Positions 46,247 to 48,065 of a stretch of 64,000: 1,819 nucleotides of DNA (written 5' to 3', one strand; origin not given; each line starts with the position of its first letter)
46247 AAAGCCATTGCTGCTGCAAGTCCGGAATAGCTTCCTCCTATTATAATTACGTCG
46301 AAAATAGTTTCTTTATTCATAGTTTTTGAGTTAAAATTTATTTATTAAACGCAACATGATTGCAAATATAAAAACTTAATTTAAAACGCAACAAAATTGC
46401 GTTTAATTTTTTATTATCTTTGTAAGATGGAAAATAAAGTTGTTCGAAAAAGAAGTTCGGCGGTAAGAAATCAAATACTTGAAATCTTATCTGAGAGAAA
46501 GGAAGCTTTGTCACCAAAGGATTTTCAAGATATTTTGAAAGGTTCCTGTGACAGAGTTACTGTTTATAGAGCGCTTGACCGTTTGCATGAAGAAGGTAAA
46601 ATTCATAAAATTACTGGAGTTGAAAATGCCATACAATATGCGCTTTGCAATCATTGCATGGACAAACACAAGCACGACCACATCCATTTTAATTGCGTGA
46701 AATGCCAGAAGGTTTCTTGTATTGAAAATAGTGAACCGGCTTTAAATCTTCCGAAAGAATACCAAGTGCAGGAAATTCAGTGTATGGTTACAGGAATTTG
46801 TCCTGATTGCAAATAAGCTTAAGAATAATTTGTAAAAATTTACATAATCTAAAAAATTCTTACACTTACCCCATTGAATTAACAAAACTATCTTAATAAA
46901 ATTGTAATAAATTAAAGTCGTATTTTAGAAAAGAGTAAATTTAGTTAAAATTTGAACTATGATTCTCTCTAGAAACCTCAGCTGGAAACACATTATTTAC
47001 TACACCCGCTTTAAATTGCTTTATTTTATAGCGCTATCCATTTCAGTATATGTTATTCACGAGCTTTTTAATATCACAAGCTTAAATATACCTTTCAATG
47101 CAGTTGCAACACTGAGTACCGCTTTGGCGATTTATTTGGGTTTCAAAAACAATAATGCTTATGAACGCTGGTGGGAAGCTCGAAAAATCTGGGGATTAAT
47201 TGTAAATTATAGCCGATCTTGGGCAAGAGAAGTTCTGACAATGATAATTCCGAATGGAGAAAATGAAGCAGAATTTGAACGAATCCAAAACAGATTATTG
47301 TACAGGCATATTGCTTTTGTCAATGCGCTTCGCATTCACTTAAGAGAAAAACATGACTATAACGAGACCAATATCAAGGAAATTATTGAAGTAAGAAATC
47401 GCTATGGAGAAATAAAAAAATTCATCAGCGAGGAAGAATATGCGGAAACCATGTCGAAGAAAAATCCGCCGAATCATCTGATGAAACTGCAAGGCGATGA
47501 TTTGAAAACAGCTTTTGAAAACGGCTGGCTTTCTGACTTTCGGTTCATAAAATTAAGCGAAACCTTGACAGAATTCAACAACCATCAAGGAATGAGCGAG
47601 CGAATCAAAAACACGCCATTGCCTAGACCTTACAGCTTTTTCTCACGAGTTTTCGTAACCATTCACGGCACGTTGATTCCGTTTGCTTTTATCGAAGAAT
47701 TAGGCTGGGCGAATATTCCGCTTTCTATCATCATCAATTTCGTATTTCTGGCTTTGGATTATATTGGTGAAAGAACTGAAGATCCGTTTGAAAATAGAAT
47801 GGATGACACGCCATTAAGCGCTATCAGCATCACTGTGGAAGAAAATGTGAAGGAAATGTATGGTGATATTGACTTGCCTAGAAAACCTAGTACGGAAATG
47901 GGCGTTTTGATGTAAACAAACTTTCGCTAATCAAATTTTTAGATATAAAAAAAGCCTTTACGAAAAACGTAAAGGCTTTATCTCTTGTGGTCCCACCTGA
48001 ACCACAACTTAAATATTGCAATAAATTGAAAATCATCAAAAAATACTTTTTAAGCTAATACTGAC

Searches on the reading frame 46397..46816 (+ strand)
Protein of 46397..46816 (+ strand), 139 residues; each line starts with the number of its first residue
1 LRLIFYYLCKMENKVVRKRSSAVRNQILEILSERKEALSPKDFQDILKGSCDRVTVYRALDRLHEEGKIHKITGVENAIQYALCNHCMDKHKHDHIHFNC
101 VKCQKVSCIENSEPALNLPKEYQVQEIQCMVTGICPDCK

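Call 6: search_protein_families(library=pfam, proteins=[window:46397-46816:+], max_evalue=0.01)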
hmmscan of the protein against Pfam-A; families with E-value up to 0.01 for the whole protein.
window:46397-46816:+ (139 aa): 4 families
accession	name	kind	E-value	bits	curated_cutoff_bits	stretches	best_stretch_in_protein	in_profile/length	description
PF01475.25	FUR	-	6.6e-10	39.6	23.1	1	19-113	5-97/121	Ferric uptake regulator family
PF08279.18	HTH_11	-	4.7e-05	23.6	25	1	24-74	2-48/55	HTH domain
PF25213.1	HVO_A0261_N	-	0.0013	19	35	1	20-72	9-57/86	HVO_A0261 N-terminal domain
PF07106.19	TBPIP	-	0.0092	16.3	22.8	0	27-70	6-49/62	TBPIP/Hop2 winged helix domain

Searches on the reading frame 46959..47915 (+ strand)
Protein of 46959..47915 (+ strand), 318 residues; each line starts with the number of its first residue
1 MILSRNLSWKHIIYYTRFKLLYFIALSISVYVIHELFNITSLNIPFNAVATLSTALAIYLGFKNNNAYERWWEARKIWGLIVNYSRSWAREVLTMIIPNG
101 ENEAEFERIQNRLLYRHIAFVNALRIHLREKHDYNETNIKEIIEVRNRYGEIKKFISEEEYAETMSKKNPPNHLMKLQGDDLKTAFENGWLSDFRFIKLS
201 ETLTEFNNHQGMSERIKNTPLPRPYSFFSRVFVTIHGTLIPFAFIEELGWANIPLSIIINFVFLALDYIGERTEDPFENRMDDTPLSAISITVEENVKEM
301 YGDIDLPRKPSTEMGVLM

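Call 6: search_protein_families(library=pfam, proteins=[window:46959-47915:+], max_evalue=0.01)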
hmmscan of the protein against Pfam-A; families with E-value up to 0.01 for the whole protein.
window:46959-47915:+ (318 aa): 1 family
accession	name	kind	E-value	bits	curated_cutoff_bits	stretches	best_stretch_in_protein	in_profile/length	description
PF25539.1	Bestrophin_2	-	1.9e-63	215.1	27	1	18-299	26-288/288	Bacterial/Fungal Bestrophin protein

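Call 10: find_related_loci(query=window:46959-47915:+, collection=genome_contigs, flank=10000)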
Query window:46959-47915:+ (318 aa) in genome_contigs; peptide patterns used: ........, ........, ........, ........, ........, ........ (x = any residue, [..] = any of these).
600 stretches matched a pattern (row limit reached: there are more); 579 encode a relative of the query (tblastn E <= 1e-3); the best 80 are kept; 80 distinct loci.
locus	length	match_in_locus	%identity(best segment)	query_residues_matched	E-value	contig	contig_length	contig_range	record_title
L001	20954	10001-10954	96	1-318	0e+0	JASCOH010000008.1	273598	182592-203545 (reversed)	Flavobacteriaceae bacterium PS02334 NODE_8_length_273598_cov_20.313346, whole genome shotgun sequence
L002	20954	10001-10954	86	1-318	0e+0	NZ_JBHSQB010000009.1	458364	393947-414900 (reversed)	Flavobacterium qiangtangense strain CGMCC 1.12706 soapdenovo_K_127_9, whole genome shotgun sequence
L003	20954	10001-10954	81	1-318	0e+0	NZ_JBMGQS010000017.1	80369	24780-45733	Flavobacterium sp. PLA-1-15 NODE_17_length_80369_cov_51.244620, whole genome shotgun sequence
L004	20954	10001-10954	81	1-318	4e-177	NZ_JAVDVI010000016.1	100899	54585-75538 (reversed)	Flavobacterium arsenatis strain 3773 Ga0454464_16, whole genome shotgun sequence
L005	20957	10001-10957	76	1-318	7e-168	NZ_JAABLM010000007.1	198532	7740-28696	Flavobacterium ichthyis strain NST-5 contig00007, whole genome shotgun sequence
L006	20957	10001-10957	75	1-318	5e-167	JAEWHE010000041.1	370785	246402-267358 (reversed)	MAG: Bacteroidetes bacterium isolate OH_PBlB_56 k127_612111, whole genome shotgun sequence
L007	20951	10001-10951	66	1-317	3e-154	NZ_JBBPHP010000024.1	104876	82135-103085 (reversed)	Catalinimonas sp. 4WD22 NODE_24_length_104876_cov_168.948559, whole genome shotgun sequence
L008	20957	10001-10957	66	1-318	7e-148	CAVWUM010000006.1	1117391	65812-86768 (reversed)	MAG: Schleiferiaceae bacterium isolate MFD03250.bin.1.51 genome assembly, contig: contig_18143, whole genome shotgun seq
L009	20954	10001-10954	65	1-317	1e-145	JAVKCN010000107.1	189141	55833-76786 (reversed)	MAG: Cyclobacteriaceae bacterium isolate F4-SAH-22 k141_21608, whole genome shotgun sequence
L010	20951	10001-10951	66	1-317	1e-145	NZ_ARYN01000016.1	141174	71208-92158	Zunongwangia atlantica 22II14-10F7 contig16, whole genome shotgun sequence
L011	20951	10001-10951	67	1-317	3e-145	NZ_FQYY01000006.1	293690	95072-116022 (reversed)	Mesonia phycicola strain DSM 21425, whole genome shotgun sequence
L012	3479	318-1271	66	1-318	9e-147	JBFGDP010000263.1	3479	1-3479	MAG: Christiangramia sp. isolate Mix_sand02.2020.12.D.47 k141_932253_length_3479_cov_15.0000, whole genome shotgun seque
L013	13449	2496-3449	63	1-317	2e-141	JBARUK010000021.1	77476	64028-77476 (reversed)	MAG: Cyclobacteriaceae bacterium isolate MFD12125_ilm_asm_bin39 k127_4450, whole genome shotgun sequence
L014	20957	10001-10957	66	1-318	2e-141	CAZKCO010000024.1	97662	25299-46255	MAG TPA_asm: uncultured Roseivirgaceae bacterium isolate SRP063590_co1_48 genome assembly, contig: NODE_215_length_97662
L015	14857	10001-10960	59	1-317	6e-130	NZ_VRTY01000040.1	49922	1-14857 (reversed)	Pontibacter qinzhouensis strain GY10130 Scaffold40, whole genome shotgun sequence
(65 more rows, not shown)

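Call 39: search_protein_families(library=pfam, proteins=[L002:19769-20905:-], max_evalue=0.01)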
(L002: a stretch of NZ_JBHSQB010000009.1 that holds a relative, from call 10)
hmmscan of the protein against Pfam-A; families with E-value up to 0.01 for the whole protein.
L002:19769-20905:- (378 aa): 2 families
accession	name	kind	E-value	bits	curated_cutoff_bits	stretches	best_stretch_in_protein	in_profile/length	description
PF08800.15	BT4734-like_N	-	3e-07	31.1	22.4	1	36-143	2-133/134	BT4734-like, N-terminal domain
PF08708.16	PriCT_1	-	0.0016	18.4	21.1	1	213-270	8-63/67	Primase C terminal 1 (PriCT-1)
